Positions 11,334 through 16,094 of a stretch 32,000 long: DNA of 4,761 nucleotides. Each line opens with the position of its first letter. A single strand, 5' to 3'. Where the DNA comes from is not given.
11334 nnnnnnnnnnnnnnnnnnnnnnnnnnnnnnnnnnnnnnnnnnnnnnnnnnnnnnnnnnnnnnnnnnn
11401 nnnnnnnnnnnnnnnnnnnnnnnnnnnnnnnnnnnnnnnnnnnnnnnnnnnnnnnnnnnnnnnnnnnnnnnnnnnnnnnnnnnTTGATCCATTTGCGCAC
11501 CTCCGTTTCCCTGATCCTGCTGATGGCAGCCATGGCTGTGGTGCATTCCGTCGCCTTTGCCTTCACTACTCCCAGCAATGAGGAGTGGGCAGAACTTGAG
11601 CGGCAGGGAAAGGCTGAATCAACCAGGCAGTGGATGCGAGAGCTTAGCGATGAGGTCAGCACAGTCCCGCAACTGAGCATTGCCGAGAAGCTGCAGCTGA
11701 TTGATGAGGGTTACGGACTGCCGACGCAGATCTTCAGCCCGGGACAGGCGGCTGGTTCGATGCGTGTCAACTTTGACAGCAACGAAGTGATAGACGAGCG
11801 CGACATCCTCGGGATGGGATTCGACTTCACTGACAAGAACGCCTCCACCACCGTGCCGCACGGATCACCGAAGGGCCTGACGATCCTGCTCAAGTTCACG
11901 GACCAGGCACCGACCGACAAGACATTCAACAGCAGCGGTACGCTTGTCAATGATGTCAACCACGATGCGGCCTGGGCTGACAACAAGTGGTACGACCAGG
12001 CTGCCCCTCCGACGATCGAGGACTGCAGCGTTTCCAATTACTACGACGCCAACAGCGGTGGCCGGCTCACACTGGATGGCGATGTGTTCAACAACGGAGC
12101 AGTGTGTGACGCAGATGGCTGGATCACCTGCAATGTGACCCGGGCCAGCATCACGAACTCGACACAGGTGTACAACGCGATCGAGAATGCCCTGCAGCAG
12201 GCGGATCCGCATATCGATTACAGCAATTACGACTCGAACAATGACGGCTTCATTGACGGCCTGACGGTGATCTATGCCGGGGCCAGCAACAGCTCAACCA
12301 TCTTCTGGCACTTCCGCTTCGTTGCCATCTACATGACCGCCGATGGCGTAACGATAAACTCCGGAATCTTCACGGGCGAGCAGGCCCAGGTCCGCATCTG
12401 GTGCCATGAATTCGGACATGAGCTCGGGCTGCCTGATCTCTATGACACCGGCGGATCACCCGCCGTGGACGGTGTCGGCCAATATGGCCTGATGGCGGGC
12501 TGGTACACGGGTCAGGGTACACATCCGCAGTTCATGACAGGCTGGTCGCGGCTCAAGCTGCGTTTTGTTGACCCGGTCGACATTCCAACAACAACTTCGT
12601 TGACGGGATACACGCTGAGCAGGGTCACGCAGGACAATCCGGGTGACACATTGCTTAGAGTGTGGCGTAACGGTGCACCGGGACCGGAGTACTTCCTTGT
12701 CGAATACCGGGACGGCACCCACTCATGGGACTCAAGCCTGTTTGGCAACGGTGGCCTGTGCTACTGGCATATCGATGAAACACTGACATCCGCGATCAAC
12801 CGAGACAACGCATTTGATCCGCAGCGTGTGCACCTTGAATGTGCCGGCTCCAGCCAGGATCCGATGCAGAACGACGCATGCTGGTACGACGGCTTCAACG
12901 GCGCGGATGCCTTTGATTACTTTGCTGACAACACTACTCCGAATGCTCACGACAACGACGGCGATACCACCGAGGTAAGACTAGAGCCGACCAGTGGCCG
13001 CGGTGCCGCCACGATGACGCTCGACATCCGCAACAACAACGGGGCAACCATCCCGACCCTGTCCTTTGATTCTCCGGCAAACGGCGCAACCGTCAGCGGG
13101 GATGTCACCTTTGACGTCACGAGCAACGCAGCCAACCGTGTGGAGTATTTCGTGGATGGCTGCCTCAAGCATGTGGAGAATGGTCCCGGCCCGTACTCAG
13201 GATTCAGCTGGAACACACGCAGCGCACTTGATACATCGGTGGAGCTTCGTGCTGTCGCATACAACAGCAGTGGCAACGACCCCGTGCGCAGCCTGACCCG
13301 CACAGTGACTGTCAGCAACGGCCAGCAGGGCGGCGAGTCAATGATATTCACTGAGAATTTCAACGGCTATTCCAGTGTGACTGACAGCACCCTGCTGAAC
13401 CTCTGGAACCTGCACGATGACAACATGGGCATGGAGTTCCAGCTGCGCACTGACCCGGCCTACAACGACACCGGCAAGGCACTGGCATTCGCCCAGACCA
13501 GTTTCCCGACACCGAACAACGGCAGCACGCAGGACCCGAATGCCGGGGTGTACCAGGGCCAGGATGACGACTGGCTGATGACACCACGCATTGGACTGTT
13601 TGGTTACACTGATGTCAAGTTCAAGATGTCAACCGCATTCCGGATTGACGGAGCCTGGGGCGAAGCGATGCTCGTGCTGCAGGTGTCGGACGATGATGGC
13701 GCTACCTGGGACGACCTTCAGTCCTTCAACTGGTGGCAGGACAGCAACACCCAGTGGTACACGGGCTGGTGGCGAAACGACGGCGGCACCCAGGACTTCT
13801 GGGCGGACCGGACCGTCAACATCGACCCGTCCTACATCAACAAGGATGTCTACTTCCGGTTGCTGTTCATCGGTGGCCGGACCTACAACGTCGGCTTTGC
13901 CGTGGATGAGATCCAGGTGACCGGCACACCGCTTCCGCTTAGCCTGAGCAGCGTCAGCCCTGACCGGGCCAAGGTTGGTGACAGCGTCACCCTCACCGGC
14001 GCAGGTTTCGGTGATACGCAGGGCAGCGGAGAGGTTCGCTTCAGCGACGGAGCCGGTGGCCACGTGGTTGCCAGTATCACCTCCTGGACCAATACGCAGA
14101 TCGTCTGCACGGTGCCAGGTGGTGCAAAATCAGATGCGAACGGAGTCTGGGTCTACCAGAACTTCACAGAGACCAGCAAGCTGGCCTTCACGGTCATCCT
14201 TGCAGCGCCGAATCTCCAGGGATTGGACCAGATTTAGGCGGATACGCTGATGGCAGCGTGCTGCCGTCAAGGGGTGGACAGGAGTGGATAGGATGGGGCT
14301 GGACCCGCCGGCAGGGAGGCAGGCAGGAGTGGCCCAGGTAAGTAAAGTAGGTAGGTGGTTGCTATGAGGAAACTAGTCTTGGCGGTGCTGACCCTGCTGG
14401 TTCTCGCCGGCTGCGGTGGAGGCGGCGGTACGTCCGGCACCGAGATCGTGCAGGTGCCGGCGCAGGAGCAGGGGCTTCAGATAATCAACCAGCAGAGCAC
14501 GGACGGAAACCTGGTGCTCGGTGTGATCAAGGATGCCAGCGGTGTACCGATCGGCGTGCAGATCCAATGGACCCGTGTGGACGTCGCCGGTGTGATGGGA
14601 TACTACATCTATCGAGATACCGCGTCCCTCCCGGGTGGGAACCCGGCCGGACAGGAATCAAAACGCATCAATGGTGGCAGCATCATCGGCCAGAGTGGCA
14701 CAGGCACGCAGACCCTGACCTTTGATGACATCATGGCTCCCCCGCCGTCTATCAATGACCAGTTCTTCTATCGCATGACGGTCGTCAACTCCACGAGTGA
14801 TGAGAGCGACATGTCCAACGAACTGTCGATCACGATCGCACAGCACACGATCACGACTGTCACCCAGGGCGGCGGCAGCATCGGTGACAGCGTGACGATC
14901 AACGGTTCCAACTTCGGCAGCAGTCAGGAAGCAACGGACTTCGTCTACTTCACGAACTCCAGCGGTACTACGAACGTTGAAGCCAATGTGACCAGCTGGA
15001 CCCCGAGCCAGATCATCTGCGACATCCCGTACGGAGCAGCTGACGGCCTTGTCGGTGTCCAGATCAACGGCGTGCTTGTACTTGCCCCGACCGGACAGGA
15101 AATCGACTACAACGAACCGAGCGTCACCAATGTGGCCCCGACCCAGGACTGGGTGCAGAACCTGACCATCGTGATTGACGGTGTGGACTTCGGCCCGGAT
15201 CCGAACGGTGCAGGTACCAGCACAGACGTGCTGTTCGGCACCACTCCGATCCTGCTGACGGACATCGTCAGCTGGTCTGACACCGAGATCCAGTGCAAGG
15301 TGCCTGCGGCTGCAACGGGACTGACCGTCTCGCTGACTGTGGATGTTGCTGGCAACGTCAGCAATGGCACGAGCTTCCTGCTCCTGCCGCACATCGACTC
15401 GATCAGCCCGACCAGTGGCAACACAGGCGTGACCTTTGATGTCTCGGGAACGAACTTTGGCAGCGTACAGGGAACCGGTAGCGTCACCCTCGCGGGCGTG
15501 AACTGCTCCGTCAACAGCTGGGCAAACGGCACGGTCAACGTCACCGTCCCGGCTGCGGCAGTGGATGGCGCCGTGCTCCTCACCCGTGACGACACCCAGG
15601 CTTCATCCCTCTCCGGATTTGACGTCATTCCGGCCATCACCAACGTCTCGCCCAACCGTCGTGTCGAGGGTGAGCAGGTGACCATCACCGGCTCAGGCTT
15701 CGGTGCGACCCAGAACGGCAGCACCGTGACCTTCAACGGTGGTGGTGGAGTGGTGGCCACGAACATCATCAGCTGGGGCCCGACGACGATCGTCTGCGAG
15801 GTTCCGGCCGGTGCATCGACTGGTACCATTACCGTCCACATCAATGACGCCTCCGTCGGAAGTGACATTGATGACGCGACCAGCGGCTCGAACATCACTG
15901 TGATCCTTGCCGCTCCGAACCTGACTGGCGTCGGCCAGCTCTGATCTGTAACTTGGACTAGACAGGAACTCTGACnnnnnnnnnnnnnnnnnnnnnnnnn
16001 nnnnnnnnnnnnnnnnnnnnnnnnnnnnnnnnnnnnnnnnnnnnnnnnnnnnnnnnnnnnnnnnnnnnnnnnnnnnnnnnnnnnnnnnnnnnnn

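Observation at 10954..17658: Cohesin-like lipoprotein, M6 protease and IPT-array lipoproteins (one with a dockerin) in one co-directional block: candidate non-cellulosomal cohesin-dockerin surface assembly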

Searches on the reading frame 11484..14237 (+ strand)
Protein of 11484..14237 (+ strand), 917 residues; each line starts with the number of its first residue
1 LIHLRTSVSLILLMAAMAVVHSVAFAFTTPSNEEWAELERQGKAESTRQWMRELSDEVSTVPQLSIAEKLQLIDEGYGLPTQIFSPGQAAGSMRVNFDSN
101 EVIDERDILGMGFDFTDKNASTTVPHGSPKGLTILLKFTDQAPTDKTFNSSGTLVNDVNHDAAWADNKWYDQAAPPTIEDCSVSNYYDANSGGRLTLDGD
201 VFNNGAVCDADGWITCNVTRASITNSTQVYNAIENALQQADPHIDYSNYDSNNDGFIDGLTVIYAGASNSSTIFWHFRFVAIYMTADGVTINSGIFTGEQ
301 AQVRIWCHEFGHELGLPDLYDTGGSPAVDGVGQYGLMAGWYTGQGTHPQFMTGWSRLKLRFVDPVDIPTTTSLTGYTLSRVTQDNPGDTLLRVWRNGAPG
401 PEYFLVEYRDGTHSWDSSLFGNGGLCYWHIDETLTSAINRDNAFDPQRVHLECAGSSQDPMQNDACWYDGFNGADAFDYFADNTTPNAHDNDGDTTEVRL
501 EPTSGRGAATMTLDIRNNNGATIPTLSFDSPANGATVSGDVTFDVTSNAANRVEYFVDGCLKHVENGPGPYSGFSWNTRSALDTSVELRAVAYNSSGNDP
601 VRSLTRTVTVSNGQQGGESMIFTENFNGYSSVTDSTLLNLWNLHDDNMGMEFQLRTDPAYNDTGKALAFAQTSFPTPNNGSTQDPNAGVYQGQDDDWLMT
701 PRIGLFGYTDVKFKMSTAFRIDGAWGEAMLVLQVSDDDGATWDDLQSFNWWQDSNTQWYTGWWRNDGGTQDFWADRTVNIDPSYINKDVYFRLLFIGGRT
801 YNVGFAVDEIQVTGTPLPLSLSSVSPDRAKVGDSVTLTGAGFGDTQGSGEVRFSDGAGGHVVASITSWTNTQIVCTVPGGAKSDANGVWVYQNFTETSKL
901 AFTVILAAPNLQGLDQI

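Call 3: search_protein_families(library=pfam, proteins=[window:11484-14237:+], max_evalue=0.1)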
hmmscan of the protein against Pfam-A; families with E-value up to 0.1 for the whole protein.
window:11484-14237:+ (917 aa): 4 families
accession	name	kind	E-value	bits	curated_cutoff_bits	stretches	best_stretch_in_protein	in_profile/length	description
PF05547.17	Peptidase_M6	-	5.8e-12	45.9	22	1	128-352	12-278/294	Immune inhibitor A peptidase M6, catalytic domain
PF01833.30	TIG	-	1.1e-06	28.9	20.9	1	820-898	2-78/84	IPT/TIG domain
PF17957.7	Big_7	-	1.3e-06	29.4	24.1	1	524-588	1-68/70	Bacterial Ig domain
PF10462.15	Peptidase_M66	-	0.0019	17.6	20.6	1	292-318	182-208/306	Peptidase M66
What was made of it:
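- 11484..14237 (+): g2: secreted M6 (InhA-like) zinc metalloprotease with a signal-peptidase-I-type signal and no lipobox. PF05547 45.9 bits (call 3).
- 13053..13247 (+): g2 Big_7 Ig-like domain (residues 524-588). Pfam 29.4 bits against a cutoff of 24.1 (call 3).
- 13941..14177 (+): g2 C-terminal IPT/TIG domain (residues 820-898). Pfam 28.9 bits (call 3).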

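Call 29: search_protein_families(library=ncbifam, proteins=[window:11484-14237:+], max_evalue=0.1)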
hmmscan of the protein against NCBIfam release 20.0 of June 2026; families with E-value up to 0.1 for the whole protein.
window:11484-14237:+ (917 aa): 4 families
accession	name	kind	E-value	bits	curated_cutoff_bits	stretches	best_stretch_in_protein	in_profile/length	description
TIGR03296.1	M6dom_TIGR03296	domain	9.3e-39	134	110.8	1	162-428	23-286/286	M6 family metalloprotease domain-containing protein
NF052323.1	T9SSA_dep_M6i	equivalog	2.1e-08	32.6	600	1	308-410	258-355/1043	T9SS-dependent M6-like inactivated metalloprotease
NF047769.1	LIC10067_lipo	equivalog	0.00097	18.4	200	1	829-883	56-105/239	LIC10067 family putative lipoprotein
NF033628.1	snapalysin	exception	0.013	15.3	300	1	301-330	147-176/207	snapalysin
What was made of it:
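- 11484..14237 (+): TIGR03296 134 bits against a cutoff of 110.8 (call 29).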

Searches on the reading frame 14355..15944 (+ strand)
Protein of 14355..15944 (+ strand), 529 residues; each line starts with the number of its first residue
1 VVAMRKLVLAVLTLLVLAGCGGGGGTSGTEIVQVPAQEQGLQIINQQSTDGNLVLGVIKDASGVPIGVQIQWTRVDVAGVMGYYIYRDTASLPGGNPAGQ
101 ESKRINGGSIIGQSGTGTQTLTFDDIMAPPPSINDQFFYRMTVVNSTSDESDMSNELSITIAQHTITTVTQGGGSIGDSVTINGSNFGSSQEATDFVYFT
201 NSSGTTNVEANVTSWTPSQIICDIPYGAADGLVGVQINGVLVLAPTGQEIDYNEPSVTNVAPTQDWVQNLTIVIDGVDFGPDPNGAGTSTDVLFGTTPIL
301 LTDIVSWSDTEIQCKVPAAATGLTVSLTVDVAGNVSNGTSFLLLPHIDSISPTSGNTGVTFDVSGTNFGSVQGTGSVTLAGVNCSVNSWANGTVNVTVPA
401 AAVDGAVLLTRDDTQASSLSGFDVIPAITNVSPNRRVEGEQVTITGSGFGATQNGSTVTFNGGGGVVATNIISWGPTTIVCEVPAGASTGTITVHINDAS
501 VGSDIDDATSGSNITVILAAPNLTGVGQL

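Call 3: search_protein_families(library=pfam, proteins=[window:14355-15944:+], max_evalue=0.1)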
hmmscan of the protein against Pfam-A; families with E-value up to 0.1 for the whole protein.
window:14355-15944:+ (529 aa): 3 families
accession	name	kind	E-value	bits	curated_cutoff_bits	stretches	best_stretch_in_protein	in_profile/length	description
PF01833.30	TIG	-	7.4e-35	119.2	20.9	4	345-413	1-72/84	IPT/TIG domain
PF14734.12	DUF4469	-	0.001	19.4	22.6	1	167-237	9-83/101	Domain of unknown function (DUF4469) with IG-like fold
PF01373.23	Glyco_hydro_14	-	0.081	12.3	27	0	165-210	71-116/402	Glycosyl hydrolase family 14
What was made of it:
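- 14355..15944 (+): g3: lipoprotein (VLAG|C20) with four IPT/TIG domains. TIG 119 bits in 4 stretches (call 3).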

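Call 29: search_protein_families(library=ncbifam, proteins=[window:14355-15944:+], max_evalue=0.1)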
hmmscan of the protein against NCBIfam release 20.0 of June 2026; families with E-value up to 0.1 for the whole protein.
window:14355-15944:+ (529 aa): 2 families
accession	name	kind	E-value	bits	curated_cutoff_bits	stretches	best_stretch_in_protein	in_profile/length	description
NF047769.1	LIC10067_lipo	equivalog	5.6e-13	48.6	200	3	434-513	54-127/239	LIC10067 family putative lipoprotein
NF005176.1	PRK06655.1-1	equivalog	0.00033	20.6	230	1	131-214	22-105/197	flagellar hook assembly protein FlgD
